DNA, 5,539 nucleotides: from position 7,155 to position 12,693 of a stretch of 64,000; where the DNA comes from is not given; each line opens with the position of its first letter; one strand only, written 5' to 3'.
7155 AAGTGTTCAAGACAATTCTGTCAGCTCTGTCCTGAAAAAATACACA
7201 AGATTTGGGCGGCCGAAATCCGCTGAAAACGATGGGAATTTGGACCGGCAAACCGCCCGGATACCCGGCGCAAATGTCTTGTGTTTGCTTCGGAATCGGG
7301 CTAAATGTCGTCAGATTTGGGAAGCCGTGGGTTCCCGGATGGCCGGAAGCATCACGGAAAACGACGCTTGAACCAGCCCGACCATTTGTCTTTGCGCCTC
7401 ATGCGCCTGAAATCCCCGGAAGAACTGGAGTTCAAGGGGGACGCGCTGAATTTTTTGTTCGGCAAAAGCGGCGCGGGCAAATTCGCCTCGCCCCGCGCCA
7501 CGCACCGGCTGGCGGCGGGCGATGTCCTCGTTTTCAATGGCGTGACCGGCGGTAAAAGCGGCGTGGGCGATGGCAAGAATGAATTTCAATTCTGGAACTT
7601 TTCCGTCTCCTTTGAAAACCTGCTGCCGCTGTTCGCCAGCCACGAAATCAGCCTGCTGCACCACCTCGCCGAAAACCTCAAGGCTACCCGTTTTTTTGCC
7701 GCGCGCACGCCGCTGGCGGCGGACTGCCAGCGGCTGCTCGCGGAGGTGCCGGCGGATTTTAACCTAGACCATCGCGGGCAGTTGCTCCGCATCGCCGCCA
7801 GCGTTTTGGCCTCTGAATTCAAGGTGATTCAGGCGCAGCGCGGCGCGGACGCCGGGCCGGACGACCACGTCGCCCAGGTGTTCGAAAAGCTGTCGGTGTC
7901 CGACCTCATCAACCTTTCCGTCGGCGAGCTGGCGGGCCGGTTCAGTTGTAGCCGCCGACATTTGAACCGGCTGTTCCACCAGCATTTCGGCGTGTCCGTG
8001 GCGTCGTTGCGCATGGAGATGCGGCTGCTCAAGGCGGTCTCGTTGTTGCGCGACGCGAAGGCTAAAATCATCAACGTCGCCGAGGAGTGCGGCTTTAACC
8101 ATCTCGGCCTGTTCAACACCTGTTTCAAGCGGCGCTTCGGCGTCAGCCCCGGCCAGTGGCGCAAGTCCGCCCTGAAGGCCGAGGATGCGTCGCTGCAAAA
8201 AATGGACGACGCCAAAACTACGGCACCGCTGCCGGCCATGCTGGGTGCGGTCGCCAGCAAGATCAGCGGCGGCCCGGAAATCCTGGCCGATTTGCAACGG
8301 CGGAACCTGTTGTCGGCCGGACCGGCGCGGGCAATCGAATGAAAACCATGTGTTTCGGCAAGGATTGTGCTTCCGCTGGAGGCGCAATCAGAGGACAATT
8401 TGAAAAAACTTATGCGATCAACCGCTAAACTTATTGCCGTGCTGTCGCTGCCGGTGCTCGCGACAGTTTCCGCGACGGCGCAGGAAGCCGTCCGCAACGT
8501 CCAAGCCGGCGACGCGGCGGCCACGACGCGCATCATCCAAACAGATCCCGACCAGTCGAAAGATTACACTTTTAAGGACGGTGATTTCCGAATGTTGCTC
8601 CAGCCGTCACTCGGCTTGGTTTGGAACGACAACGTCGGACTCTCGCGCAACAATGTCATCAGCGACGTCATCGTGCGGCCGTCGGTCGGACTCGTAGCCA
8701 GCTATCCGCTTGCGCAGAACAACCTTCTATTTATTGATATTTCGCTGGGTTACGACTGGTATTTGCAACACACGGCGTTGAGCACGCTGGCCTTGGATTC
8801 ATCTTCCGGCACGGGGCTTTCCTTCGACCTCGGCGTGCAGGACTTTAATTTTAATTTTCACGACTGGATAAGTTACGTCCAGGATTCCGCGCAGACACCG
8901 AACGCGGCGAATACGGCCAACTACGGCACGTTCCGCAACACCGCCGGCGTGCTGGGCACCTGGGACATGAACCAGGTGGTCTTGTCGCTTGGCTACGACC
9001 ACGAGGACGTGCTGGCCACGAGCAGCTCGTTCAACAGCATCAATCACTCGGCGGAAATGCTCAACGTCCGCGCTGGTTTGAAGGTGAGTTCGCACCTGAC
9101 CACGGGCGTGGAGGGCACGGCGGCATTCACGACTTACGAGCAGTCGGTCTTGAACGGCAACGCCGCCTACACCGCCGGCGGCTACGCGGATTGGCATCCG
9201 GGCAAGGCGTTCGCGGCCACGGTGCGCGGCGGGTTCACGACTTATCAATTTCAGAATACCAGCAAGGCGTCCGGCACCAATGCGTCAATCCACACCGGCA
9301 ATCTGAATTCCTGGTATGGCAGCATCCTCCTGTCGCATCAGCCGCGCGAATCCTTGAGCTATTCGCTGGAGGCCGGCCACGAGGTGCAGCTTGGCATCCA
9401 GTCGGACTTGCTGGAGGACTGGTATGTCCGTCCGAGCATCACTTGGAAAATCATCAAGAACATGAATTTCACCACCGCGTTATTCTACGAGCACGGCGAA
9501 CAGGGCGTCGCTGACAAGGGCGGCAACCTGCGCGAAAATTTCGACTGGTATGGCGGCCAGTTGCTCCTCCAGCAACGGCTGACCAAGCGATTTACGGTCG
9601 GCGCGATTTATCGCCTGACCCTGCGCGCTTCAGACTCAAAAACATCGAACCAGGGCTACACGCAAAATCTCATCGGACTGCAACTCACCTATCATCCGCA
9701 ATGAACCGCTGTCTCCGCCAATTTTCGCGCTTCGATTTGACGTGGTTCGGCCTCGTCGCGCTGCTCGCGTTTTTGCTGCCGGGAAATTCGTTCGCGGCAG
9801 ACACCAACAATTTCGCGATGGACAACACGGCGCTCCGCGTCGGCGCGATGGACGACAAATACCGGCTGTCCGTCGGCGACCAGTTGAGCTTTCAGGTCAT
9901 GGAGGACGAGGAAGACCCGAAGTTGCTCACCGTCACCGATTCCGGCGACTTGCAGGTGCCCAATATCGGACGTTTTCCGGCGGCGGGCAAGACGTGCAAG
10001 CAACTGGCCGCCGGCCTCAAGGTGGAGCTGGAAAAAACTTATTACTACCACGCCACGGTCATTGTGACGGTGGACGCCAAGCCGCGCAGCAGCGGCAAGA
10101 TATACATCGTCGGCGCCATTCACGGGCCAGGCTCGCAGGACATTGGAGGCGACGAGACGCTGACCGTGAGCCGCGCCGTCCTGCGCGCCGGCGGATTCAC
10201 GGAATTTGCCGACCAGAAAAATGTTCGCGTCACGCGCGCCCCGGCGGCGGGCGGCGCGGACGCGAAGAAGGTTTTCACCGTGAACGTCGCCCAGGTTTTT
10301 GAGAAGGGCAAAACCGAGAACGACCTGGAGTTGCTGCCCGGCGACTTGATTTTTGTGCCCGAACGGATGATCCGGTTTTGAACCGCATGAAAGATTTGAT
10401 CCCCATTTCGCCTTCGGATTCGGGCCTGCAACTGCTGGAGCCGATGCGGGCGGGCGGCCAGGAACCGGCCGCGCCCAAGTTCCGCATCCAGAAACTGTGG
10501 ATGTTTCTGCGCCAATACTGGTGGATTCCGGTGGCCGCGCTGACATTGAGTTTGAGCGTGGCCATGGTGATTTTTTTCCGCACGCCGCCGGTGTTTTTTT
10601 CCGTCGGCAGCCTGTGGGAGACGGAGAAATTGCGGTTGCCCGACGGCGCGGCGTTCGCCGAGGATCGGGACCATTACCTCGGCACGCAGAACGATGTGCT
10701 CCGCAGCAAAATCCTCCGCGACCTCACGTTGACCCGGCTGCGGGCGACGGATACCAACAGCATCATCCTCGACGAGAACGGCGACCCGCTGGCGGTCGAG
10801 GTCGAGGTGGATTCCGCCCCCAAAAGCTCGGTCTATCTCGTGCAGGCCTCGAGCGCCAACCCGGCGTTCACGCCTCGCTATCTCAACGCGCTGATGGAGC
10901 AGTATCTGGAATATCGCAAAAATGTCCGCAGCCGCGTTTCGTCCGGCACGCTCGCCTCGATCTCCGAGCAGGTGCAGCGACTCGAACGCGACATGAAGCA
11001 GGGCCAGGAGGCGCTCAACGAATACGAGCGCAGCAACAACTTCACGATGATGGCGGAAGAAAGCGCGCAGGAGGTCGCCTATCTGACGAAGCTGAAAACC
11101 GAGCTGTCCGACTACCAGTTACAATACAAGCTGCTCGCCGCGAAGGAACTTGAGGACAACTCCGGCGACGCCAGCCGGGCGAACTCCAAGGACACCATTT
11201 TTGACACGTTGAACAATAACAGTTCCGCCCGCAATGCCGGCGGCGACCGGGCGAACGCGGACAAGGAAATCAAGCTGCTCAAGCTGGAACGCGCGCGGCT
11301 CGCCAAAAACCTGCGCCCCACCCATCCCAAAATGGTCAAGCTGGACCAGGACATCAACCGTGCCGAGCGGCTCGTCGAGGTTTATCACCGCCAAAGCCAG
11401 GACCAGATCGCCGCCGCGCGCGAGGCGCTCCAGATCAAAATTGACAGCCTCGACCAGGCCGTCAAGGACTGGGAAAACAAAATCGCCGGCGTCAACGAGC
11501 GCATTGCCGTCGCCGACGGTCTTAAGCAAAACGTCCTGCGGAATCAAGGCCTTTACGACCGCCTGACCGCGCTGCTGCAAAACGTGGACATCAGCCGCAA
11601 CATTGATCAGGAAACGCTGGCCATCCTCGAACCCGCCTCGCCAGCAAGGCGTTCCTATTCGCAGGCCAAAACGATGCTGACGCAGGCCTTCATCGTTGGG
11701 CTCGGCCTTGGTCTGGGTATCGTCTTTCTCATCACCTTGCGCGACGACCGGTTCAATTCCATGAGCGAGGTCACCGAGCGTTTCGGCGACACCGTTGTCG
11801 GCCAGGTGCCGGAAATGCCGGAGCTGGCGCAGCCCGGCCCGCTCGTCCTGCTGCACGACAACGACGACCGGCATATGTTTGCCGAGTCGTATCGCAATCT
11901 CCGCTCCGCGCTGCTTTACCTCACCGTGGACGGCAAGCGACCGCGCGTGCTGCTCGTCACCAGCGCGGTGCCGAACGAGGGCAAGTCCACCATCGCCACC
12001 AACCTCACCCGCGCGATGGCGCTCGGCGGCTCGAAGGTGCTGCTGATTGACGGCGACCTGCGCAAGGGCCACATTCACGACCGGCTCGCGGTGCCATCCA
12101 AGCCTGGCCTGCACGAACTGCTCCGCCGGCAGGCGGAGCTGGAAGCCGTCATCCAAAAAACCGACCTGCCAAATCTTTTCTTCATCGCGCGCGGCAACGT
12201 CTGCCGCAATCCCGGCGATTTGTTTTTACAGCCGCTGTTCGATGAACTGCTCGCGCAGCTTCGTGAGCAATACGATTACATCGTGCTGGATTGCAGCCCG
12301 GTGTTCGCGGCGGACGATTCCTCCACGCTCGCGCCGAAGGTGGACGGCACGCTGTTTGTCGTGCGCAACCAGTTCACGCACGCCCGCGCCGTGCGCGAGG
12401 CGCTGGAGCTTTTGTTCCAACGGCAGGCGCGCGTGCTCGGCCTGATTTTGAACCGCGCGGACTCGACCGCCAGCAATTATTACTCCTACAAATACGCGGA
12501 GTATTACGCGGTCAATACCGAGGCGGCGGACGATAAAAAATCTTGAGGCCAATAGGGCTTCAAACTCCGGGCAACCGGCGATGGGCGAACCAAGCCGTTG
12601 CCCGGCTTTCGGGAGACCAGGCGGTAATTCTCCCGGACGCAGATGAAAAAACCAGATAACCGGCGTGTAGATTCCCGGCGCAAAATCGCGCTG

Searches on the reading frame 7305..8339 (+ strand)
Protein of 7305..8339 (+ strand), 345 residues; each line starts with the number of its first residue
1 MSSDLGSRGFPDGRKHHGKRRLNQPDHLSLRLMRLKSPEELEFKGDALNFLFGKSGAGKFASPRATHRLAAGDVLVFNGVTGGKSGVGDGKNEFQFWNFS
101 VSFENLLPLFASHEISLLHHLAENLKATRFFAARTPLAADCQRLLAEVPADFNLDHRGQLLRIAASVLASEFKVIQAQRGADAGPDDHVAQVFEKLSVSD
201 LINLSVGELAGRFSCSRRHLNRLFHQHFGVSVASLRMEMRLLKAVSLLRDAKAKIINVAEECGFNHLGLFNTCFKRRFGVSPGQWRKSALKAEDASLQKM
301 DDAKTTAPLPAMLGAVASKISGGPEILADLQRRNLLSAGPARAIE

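Call 54: search_protein_families(library=pfam, proteins=[window:7305-8339:+], max_evalue=0.001)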
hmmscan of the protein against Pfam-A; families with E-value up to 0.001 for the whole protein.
window:7305-8339:+ (345 aa): 2 families
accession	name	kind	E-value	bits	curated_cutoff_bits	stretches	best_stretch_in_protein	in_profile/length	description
PF12833.13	HTH_18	-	7.8e-23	81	33.6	1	209-287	1-79/80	Helix-turn-helix domain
PF00165.29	HTH_AraC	-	1.9e-16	60.2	26.6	2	252-287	8-42/42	Bacterial regulatory helix-turn-helix proteins, AraC family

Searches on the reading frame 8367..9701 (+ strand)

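Call 54: search_protein_families(library=pfam, proteins=[window:8367-9701:+], max_evalue=0.001)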
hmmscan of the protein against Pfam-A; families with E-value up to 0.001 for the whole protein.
window:8367-9701:+ (445 aa): 1 family
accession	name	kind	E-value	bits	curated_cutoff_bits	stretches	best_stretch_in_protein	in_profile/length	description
PF10677.15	DUF2490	-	0.00081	19.6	29.8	1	322-427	9-105/186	Protein of unknown function (DUF2490)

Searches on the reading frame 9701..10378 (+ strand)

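Call 54: search_protein_families(library=pfam, proteins=[window:9701-10378:+], max_evalue=0.001)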
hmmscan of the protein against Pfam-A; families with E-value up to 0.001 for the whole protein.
window:9701-10378:+ (226 aa): 3 families
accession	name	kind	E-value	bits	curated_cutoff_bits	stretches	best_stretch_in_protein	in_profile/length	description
PF02563.21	Poly_export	-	1.3e-12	48.2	28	1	51-124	4-76/77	Polysaccharide biosynthesis/export protein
PF22461.2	SLBB_2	-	3.9e-10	40.1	27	1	133-219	2-79/79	SLBB domain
PF10531.15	SLBB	-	7.6e-06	26.1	27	1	134-186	2-50/55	SLBB domain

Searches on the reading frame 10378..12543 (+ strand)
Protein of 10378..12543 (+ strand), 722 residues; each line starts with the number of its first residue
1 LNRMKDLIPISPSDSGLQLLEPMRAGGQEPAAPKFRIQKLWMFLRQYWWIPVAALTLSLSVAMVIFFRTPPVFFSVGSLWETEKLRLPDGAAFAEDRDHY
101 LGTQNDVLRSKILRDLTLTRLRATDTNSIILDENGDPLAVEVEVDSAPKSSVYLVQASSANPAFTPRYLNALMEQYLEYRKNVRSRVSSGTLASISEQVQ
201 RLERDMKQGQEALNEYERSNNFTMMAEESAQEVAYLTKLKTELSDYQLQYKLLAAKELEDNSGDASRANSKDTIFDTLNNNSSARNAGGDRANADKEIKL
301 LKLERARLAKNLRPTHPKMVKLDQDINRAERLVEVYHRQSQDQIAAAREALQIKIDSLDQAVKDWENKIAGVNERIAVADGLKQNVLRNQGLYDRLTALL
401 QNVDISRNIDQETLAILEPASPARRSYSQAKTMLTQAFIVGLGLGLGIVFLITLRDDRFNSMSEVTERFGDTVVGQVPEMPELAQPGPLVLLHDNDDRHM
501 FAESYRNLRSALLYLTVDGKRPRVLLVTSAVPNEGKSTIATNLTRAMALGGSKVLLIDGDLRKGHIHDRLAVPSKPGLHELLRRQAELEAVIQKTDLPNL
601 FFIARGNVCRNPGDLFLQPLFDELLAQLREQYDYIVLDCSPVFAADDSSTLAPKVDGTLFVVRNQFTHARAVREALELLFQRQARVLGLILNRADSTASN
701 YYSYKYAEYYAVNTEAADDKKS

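Call 54: search_protein_families(library=pfam, proteins=[window:10378-12543:+], max_evalue=0.001)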
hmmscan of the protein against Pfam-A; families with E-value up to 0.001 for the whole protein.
window:10378-12543:+ (722 aa): 3 families
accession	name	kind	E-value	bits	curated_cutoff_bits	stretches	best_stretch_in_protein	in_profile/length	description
PF13614.12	AAA_31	-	4.2e-10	40.3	27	1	535-643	14-129/177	AAA domain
PF01656.29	CbiA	-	2.9e-07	30.9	25.4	1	533-698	9-87/125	CobQ/CobB/MinD/ParA nucleotide binding domain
PF10609.15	ParA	-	6.5e-06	26.2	27.1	1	524-695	5-176/246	NUBPL iron-transfer P-loop NTPase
